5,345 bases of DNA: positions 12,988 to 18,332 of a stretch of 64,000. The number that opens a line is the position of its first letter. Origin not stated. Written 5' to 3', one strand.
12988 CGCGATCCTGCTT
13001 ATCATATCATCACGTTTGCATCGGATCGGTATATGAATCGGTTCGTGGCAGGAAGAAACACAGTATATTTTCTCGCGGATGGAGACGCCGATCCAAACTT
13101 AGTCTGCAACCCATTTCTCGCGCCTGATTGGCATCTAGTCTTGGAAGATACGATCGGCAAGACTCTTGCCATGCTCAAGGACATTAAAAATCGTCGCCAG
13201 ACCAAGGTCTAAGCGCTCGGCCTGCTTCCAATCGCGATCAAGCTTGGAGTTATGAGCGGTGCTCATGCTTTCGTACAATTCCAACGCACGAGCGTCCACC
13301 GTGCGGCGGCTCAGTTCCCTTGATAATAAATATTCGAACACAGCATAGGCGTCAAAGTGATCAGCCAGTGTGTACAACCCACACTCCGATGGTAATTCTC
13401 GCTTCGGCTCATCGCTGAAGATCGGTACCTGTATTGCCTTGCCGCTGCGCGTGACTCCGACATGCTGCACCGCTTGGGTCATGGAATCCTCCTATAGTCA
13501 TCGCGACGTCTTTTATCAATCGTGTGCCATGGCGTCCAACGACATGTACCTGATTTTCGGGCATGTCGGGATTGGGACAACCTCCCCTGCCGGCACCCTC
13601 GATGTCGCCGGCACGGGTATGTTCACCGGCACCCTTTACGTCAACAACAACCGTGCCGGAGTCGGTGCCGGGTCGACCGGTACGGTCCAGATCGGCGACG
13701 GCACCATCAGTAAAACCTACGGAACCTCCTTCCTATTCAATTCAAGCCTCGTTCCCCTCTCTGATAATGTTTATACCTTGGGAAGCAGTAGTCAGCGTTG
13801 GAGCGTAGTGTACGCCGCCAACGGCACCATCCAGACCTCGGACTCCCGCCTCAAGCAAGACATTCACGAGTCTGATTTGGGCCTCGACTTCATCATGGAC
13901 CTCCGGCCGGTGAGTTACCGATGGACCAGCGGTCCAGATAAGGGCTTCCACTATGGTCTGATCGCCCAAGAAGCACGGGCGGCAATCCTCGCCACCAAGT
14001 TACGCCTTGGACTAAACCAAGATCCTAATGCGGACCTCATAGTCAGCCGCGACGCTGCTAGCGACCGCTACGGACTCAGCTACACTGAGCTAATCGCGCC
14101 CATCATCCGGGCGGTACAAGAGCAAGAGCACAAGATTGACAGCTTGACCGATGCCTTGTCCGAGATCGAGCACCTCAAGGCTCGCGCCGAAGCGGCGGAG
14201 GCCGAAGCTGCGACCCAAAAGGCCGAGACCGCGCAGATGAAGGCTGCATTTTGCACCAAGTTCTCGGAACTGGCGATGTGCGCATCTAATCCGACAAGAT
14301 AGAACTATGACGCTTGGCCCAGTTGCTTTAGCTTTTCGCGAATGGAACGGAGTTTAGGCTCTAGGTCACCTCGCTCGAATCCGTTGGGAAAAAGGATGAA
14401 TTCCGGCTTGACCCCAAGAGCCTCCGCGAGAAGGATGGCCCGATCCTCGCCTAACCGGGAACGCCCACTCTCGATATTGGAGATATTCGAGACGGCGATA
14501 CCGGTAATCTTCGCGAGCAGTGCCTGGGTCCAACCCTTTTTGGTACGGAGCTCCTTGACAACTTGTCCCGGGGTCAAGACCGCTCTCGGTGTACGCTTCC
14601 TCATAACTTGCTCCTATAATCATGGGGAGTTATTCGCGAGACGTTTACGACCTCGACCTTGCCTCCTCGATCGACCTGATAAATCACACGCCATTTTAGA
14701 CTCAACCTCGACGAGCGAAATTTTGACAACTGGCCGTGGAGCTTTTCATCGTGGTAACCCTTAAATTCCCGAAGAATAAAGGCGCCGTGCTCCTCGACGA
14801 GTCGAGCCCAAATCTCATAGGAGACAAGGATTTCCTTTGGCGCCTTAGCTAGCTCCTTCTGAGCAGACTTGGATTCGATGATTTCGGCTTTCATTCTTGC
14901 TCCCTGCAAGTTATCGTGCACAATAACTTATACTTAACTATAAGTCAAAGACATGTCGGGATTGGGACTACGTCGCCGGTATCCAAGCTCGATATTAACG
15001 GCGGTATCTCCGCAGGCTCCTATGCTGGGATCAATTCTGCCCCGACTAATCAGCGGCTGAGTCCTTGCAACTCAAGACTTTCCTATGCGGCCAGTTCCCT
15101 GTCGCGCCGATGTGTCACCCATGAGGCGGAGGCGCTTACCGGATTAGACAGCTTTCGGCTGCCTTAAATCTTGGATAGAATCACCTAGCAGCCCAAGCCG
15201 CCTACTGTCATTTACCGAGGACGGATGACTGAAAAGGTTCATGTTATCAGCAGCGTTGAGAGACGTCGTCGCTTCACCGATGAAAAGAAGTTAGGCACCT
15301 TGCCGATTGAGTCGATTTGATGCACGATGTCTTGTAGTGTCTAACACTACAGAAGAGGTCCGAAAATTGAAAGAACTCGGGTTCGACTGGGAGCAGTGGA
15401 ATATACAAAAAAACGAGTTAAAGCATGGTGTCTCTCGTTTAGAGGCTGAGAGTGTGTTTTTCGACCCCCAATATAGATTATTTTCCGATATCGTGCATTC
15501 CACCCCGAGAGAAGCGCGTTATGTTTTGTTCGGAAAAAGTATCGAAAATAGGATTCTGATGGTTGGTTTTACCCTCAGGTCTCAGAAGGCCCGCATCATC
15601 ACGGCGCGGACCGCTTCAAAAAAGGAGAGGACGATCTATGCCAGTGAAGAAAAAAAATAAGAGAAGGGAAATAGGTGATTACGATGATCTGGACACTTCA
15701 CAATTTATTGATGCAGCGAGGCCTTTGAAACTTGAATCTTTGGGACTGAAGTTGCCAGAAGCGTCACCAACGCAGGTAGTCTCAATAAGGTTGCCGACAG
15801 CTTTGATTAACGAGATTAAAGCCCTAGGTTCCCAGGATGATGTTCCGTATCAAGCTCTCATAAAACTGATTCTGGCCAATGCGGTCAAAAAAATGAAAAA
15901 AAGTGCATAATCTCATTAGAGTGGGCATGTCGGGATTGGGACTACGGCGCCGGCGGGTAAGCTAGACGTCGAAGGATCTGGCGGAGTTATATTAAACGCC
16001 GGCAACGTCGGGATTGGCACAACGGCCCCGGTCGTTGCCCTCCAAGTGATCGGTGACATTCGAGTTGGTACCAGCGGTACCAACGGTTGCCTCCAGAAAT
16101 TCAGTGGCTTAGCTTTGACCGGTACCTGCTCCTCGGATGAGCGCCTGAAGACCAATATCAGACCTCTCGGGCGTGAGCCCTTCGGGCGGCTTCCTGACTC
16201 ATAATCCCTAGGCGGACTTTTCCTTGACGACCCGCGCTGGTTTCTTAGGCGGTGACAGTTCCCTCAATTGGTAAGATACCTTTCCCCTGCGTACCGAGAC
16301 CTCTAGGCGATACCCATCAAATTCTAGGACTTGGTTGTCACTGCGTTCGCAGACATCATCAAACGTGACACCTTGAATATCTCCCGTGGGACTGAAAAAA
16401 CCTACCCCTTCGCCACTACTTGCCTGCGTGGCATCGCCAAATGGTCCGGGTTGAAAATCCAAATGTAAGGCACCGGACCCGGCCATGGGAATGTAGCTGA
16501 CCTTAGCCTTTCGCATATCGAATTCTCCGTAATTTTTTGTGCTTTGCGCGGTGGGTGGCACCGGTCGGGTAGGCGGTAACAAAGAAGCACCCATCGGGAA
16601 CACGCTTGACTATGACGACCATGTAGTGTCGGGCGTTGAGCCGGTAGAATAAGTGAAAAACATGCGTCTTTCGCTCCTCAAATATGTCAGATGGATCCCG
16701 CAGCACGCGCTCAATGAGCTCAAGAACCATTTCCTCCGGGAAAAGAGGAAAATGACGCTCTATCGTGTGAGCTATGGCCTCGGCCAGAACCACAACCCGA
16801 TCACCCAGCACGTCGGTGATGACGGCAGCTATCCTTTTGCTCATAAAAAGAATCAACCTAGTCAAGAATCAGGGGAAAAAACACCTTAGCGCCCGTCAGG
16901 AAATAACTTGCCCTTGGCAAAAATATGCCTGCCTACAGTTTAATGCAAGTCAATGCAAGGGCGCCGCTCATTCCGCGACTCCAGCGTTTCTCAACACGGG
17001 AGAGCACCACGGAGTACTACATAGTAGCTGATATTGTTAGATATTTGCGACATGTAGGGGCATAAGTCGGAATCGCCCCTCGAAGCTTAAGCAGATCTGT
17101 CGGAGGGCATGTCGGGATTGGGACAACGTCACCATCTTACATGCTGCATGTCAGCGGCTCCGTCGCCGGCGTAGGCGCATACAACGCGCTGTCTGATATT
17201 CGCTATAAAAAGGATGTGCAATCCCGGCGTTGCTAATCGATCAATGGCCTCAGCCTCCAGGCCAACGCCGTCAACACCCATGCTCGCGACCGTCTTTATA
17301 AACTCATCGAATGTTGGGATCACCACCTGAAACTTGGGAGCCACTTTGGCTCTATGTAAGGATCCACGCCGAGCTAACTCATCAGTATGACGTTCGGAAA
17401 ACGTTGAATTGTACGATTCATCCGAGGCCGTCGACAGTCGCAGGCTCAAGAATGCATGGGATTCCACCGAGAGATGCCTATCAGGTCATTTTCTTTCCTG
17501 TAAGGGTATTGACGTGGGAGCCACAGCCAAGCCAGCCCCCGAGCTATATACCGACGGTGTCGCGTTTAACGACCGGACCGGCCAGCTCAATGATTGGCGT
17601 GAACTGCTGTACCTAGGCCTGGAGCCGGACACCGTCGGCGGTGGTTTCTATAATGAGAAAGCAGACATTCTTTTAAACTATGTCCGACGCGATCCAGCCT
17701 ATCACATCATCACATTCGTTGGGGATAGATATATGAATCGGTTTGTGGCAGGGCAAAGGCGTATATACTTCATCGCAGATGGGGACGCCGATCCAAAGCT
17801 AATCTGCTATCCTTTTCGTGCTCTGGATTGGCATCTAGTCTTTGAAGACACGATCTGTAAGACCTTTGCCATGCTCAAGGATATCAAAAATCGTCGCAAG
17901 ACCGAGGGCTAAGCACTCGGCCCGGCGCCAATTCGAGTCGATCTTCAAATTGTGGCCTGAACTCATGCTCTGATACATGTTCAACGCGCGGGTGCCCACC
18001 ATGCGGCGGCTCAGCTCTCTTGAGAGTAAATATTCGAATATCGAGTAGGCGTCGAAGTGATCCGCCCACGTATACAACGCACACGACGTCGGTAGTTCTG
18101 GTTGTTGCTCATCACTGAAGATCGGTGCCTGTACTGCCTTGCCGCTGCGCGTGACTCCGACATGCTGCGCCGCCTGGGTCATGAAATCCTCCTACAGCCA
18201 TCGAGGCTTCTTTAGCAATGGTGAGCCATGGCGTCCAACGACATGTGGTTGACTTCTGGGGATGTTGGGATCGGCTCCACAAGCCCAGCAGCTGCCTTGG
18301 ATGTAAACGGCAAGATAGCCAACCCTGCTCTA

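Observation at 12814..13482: Unrecognised two-gene module (X -> <- Y) with a conserved 78-nt codon-aligned antisense overlap, present in 3 copies plus a remnant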

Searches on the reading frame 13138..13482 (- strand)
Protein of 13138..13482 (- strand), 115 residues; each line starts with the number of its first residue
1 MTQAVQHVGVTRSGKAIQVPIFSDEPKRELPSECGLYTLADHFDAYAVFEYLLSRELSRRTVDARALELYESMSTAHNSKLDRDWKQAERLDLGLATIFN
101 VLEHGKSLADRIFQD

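Call 4: search_protein_families(library=pfam, proteins=[window:13138-13482:-], max_evalue=1)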
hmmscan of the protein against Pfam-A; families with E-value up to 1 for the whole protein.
window:13138-13482:- (115 aa): 0 families

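Call 7: find_homologous_proteins(query=window:13138-13482:-, max_evalue=0.001)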
Query window:13138-13482:- (115 aa): 51 proteins with E <= 0.001 among 58 candidates.
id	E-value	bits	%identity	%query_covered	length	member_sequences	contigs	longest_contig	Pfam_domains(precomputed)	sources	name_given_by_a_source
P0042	1.4e-64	233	95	100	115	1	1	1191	-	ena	-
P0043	1.1e-63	230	94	100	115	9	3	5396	-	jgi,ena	-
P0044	5.6e-61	221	90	100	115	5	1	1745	-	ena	-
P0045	9.9e-60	217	88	100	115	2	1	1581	-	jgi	jgi:hypothetical protein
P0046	9.7e-56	204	82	100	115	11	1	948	-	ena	-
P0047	2.4e-54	200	83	100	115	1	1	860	-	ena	-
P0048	3.5e-53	196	80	100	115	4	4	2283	-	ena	-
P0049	1.3e-52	194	80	100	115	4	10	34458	-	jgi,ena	-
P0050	1.3e-51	191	78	100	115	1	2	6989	-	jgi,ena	-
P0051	1.3e-50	188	75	100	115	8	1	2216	-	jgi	-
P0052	9.6e-50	185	74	100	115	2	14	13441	-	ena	-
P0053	3.7e-48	180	75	100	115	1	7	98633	-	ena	-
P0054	4.9e-48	179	70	100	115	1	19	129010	-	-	-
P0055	6.4e-48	179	76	100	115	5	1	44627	-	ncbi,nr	ncbi:MAG: hypothetical protein NTY08_16055 [Proteobacteria bacterium]|nr:hypothetical protein [Pseud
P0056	1.0e-47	178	75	100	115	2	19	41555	-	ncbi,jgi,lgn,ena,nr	ncbi:MAG: hypothetical protein NTY08_15365 [Proteobacteria bacterium]|jgi:hypothetical protein|nr:hy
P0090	2.2e-18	84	46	100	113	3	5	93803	-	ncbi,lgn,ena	-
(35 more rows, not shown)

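Call 10: find_related_loci(query=A1, collection=genome_contigs, flank=10000)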
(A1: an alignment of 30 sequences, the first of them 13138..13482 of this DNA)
Query A1 (115 aa) in genome_contigs; peptide patterns used: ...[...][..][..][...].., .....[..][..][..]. (x = any residue, [..] = any of these).
61 stretches matched a pattern; 16 encode a relative of the query (tblastn E <= 1e-3); 16 distinct loci.
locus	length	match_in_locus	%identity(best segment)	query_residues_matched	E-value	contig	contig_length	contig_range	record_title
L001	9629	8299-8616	93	10-115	3e-65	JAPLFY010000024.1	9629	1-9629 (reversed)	MAG: Proteobacteria bacterium isolate LacPavin_0920_SED3_MAG_51_70 LacPavin_0920_SED3_scaffold_838, whole genome shotgun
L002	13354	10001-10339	81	3-115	2e-61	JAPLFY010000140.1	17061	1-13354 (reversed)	MAG: Proteobacteria bacterium isolate LacPavin_0920_SED3_MAG_51_70 LacPavin_0920_SED3_scaffold_2490730, whole genome sho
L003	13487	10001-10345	77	1-115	3e-58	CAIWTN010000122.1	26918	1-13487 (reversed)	MAG: uncultured proteobacterium isolate Loclat_bin-10810 genome assembly, contig: bin-10810:122/252, whole genome shotgu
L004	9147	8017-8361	75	1-115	2e-55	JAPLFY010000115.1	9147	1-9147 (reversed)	MAG: Proteobacteria bacterium isolate LacPavin_0920_SED3_MAG_51_70 LacPavin_0920_SED3_scaffold_443311, whole genome shot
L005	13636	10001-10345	70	1-115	6e-55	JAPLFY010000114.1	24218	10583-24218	MAG: Proteobacteria bacterium isolate LacPavin_0920_SED3_MAG_51_70 LacPavin_0920_SED3_scaffold_1991556, whole genome sho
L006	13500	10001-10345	71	1-115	2e-55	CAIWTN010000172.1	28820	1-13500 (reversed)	MAG: uncultured proteobacterium isolate Loclat_bin-10810 genome assembly, contig: bin-10810:172/252, whole genome shotgu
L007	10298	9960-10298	73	1-113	5e-54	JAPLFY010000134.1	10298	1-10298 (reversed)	MAG: Proteobacteria bacterium isolate LacPavin_0920_SED3_MAG_51_70 LacPavin_0920_SED3_scaffold_1872239, whole genome sho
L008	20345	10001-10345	70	1-115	2e-53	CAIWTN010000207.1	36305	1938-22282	MAG: uncultured proteobacterium isolate Loclat_bin-10810 genome assembly, contig: bin-10810:207/252, whole genome shotgu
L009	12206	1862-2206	76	1-115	6e-53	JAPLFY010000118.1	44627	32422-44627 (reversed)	MAG: Proteobacteria bacterium isolate LacPavin_0920_SED3_MAG_51_70 LacPavin_0920_SED3_scaffold_186646, whole genome shot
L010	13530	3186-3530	64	1-115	1e-52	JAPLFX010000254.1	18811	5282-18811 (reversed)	MAG: Proteobacteria bacterium isolate LacPavin_0920_SED2_MAG_57_20 LacPavin_0920_SED2_scaffold_460411, whole genome shot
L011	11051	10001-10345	67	1-115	7e-50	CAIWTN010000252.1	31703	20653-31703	MAG: uncultured proteobacterium isolate Loclat_bin-10810 genome assembly, contig: bin-10810:252/252, whole genome shotgu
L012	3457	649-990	54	3-113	3e-36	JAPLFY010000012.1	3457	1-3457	MAG: Proteobacteria bacterium isolate LacPavin_0920_SED3_MAG_51_70 LacPavin_0920_SED3_scaffold_623234, whole genome shot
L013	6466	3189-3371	79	55-115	8e-30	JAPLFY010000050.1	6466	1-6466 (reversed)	MAG: Proteobacteria bacterium isolate LacPavin_0920_SED3_MAG_51_70 LacPavin_0920_SED3_scaffold_29180, whole genome shotg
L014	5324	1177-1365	73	53-115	3e-28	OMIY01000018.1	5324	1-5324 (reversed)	bacterium isolate AM_0764 genome assembly, contig: AM_0764_18, whole genome shotgun sequence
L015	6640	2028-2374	78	1-115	7e-44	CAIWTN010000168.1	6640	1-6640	MAG: uncultured proteobacterium isolate Loclat_bin-10810 genome assembly, contig: bin-10810:168/252, whole genome shotgu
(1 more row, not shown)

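Call 28: search_protein_representatives(alignment_id=A1)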
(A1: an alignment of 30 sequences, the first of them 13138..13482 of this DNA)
Query: 30 sequences, 115 profile positions. Proteins with E-value up to 0.001 (for the whole library): 138; up to 1e-10: 37; up to 1e-30: 3. The best 138 are listed.
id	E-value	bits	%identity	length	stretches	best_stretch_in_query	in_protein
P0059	1.0e-52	193.2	-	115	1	1-115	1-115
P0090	8.4e-37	141.9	-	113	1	1-115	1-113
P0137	1.4e-32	128.2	-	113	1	1-115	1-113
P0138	7.6e-30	119.5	-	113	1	1-115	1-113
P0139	1.2e-28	115.5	-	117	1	1-115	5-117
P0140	4.4e-28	113.8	-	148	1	3-114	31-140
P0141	7.8e-27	109.7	-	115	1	1-115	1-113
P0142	1.4e-26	108.9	-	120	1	1-112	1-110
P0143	1.6e-26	108.7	-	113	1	5-115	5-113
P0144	6.1e-26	106.9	-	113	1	1-115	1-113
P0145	2.2e-24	101.8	-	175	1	1-110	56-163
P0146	4.5e-24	100.8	-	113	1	1-115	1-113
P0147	1.9e-23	98.8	-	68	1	48-115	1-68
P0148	1.1e-22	96.4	-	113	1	5-115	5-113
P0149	1.0e-21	93.2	-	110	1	2-112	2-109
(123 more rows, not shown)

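Call 30: predict_structure(alignment_id=A1)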
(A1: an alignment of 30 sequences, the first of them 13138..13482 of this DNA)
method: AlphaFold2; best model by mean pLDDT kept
length: 115 residues; sequences in the alignment: 30
mean_pLDDT: 89.6   pTM: 0.85
mean pLDDT of the five models: 89.6, 79.3, 76.6, 75.4, 71.4
residues with pLDDT >= 90: 87; 70-90: 15; 50-70: 11; < 50: 2
segments of 3 or more residues with pLDDT < 50: none
pLDDT, mean of each block of 10 residues (from residue 1): 79 93 68 93 98 95 91 95 95 96 96 66
secondary structure, 60 per line:
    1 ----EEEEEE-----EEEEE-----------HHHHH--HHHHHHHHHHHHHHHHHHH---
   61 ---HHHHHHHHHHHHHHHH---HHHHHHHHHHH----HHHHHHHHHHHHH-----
elements in order: E5-10 E16-20 H32-36 H39-57 H64-79 H83-93 H98-110

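Call 32: search_protein_families(library=pfam, alignment_id=A5, max_evalue=0.01)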
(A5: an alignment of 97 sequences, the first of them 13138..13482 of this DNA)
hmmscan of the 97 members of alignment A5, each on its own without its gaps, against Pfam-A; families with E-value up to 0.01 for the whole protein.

A. member 1, window:13138-13482:- (115 aa): 0 families

B. families by the number of members that match (of 97 scanned): 2 families
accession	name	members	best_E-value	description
PF17315.7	FMP23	1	0.0039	Found in mitochondrial proteome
PF22330.2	Rib_mS39_PPR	1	0.0043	Small ribosomal subunit protein mS39, PPR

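Call 33: fold_search(model_id=the predicted structure, library=pdb)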
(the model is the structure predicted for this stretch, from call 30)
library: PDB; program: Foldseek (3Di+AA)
matches with E <= 10: 255; with E <= 0.001: 0
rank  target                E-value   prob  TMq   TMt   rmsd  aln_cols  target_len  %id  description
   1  1b5l                  3.0e-01  0.12  0.23  0.19   9.8        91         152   19  OVINE INTERFERON TAU (released 1999-05-18)
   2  8ww7_A                5.8e-01  0.09  0.25  0.05  17.7       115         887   14  Structure of AMPPNP-Form AsfvPrimPol Dodecamer (released 2025-04-30)
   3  8ww7_K                6.5e-01  0.08  0.25  0.05  17.8       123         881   14  Structure of AMPPNP-Form AsfvPrimPol Dodecamer (released 2025-04-30)
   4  8ww8_B                7.8e-01  0.08  0.24  0.05  17.4       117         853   14  Structure of Apo-Form AsfvPrimPol Hexamer (released 2025-04-30)
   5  8iqh_E                8.3e-01  0.08  0.25  0.05  17.5       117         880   14  Structure of Full-Length AsfvPrimPol in Apo-Form (released 2023-07-26)
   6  9rxe_MODEL_1_A        8.8e-01  0.18  0.33  0.36  18.4       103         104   21  Solution structure of the HR1c domain of human PKN1 (released 2025-12-31)
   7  8iqh_C                9.3e-01  0.08  0.25  0.05  17.5       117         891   14  Structure of Full-Length AsfvPrimPol in Apo-Form (released 2023-07-26)
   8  8ww8_D                9.9e-01  0.08  0.26  0.05  17.3       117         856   13  Structure of Apo-Form AsfvPrimPol Hexamer (released 2025-04-30)
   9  8iqh_M                1.1e+00  0.07  0.25  0.05  17.7       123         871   14  Structure of Full-Length AsfvPrimPol in Apo-Form (released 2023-07-26)
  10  8iqh_A                1.1e+00  0.07  0.25  0.05  17.6       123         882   14  Structure of Full-Length AsfvPrimPol in Apo-Form (released 2023-07-26)
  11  3d9s_A                1.1e+00  0.12  0.27  0.16   8.2       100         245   13  Human Aquaporin 5 (AQP5) - High Resolution X-ray Structure (released 2008-08-26)
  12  8ww7_F                1.3e+00  0.08  0.25  0.05  17.3        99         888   15  Structure of AMPPNP-Form AsfvPrimPol Dodecamer (released 2025-04-30)
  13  8iqh_B                1.3e+00  0.06  0.25  0.05  17.5       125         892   14  Structure of Full-Length AsfvPrimPol in Apo-Form (released 2023-07-26)
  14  8wwa_F                1.3e+00  0.06  0.24  0.06  17.8       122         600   14  Structure of AMPPNP-Form AsfvPrimPol Hexamer (released 2025-04-30)
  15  8ww7_B                1.3e+00  0.06  0.25  0.05  17.9       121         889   14  Structure of AMPPNP-Form AsfvPrimPol Dodecamer (released 2025-04-30)
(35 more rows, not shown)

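Call 37: search_solved_structures(query=A5, max_evalue=10)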
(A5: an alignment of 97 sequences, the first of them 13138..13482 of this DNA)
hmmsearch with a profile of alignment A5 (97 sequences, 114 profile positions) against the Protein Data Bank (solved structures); distinct sequences matched with E-value up to 10: 4.
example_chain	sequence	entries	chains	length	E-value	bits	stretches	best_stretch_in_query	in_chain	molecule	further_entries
5xxu_B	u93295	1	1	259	0.13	15.8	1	78-110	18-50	Ribosomal protein eS1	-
7xur_C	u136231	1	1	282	0.6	13.7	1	16-97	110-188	snRNA-activating protein complex subunit 1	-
7zwc_a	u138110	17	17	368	0.76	13.4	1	16-97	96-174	snRNA-activating protein complex subunit 1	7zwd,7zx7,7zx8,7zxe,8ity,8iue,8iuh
1g7d_A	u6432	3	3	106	0.96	13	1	49-98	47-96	ENDOPLASMIC RETICULUM PROTEIN ERP29 | Endoplasmic reticulum resident protein 29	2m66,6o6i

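Call 45: search_protein_families(library=padloc, proteins=[window:13138-13482:-, P0090], max_evalue=0.1)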
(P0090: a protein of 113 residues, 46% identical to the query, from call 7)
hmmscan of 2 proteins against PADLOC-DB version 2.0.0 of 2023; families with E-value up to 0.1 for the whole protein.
window:13138-13482:- (115 aa): 0 families

P0090 (113 aa): 0 families

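Call 46: search_protein_families(library=ncbifam, proteins=[window:13138-13482:-, P0090], max_evalue=0.1)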
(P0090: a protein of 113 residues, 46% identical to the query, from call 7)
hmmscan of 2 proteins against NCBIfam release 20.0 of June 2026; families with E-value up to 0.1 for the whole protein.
window:13138-13482:- (115 aa): 0 families

P0090 (113 aa): 0 families

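Call 47: search_protein_families(library=phrogs, proteins=[window:13138-13482:-, P0090], max_evalue=0.1)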
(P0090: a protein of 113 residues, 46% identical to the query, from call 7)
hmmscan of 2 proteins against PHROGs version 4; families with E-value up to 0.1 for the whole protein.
window:13138-13482:- (115 aa): 0 families

P0090 (113 aa): 0 families

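Call 54: search_dna_similar(query=window:13138-13482:-, collection=plasmids, mode=protein, max_evalue=0.001)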
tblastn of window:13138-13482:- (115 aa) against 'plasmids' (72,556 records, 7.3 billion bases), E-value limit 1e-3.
No match.

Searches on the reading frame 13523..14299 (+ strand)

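Call 4: search_protein_families(library=pfam, proteins=[window:13523-14299:+], max_evalue=1)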
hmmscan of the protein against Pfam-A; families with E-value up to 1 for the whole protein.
window:13523-14299:+ (259 aa): 5 families
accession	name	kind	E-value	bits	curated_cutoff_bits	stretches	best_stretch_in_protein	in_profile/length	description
PF13884.11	Peptidase_S74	-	1.3e-13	51.5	22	1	106-154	1-52/58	Chaperone of endosialidase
PF12219.14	End_tail_spike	-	7.1e-05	23.4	25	1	67-105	121-160/160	Catalytic domain of bacteriophage endosialidase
PF04612.17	T2SSM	-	0.064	13.9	27.8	1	185-242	30-86/160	Type II secretion system (T2SS), protein M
PF21928.1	XLF_CC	-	0.1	12.9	27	1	188-213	7-32/53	XLF protein coiled-coil region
PF18196.7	Cdh1_DBD_1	-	0.29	11.9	26.4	1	180-242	37-100/120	Chromodomain helicase DNA-binding domain 1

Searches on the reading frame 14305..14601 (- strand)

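Call 22: search_protein_families(library=pfam, proteins=[window:14305-14601:-], max_evalue=0.01)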
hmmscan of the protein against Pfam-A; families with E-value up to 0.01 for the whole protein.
window:14305-14601:- (98 aa): 7 families
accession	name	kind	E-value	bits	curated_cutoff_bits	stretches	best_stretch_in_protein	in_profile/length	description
PF01381.28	HTH_3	-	2.2e-15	56.9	23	1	15-68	1-54/55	Helix-turn-helix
PF12844.13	HTH_19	-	1.9e-10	40.9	30.2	1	12-67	1-56/64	Helix-turn-helix domain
PF13560.12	HTH_31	-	3.8e-10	40.4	27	1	12-66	3-58/64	Helix-turn-helix domain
PF13744.12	HTH_37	-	0.00019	21.6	27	1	12-65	20-74/80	Helix-turn-helix domain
PF13443.12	HTH_26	-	0.00031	21.4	22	1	16-67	3-55/63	Cro/C1-type HTH DNA-binding domain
PF13693.12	HTH_35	-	0.00058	20.2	25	1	14-76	7-64/75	Winged helix-turn-helix DNA-binding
PF13413.12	HTH_25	-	0.0051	17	24.6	0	16-48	3-35/62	Helix-turn-helix domain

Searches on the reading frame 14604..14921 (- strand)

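Call 22: search_protein_families(library=pfam, proteins=[window:14604-14921:-], max_evalue=0.01)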
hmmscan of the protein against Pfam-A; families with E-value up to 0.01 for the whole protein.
window:14604-14921:- (106 aa): 1 family
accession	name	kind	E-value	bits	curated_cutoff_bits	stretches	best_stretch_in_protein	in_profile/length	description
PF05016.21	ParE_toxin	-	0.0018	19.3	23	1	17-94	4-82/89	ParE toxin of type II toxin-antitoxin system, parDE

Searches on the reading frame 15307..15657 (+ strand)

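Call 22: search_protein_families(library=pfam, proteins=[window:15307-15657:+], max_evalue=0.01)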
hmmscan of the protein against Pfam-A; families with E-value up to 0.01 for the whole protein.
window:15307-15657:+ (117 aa): 1 family
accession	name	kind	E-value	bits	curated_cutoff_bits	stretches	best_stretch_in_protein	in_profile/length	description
PF04365.19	BrnT_toxin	-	8.9e-20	71.2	34.5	1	28-107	1-77/77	Ribonuclease toxin, BrnT, of type II toxin-antitoxin system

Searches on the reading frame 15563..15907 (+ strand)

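Call 22: search_protein_families(library=pfam, proteins=[window:15563-15907:+], max_evalue=0.01)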
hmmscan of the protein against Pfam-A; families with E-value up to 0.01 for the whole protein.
window:15563-15907:+ (115 aa): 1 family
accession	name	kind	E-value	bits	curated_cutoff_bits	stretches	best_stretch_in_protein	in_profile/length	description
PF12441.14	CopG_antitoxin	-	1.3e-08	35.9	28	1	41-106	17-78/79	CopG antitoxin of type II toxin-antitoxin system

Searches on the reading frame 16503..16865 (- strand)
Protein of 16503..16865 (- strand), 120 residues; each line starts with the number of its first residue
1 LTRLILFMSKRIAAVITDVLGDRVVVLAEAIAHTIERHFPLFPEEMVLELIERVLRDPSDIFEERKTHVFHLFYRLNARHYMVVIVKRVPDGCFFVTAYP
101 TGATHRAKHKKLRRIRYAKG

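Call 22: search_protein_families(library=pfam, proteins=[window:16503-16865:-], max_evalue=0.01)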
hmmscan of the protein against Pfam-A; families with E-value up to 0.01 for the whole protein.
window:16503-16865:- (120 aa): 1 family
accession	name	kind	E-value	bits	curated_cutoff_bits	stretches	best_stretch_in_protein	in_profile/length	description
PF18810.6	PBECR2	-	3e-07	31.1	27.1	1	12-114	13-111/120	phage-Barnase-EndoU-ColicinE5/D-RelE like nuclease2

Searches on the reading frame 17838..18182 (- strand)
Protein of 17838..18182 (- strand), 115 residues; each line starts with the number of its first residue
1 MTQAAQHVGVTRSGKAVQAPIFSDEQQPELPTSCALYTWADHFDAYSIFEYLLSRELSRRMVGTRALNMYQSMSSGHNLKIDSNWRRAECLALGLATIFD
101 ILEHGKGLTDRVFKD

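Call 4: search_protein_families(library=pfam, proteins=[window:17838-18182:-], max_evalue=1)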
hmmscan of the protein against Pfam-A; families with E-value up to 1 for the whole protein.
window:17838-18182:- (115 aa): 1 family
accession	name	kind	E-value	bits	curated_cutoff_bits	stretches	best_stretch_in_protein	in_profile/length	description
PF18489.6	Alpha_Helical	-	0.18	12.4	32.4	1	59-102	9-52/127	Alpha helical domain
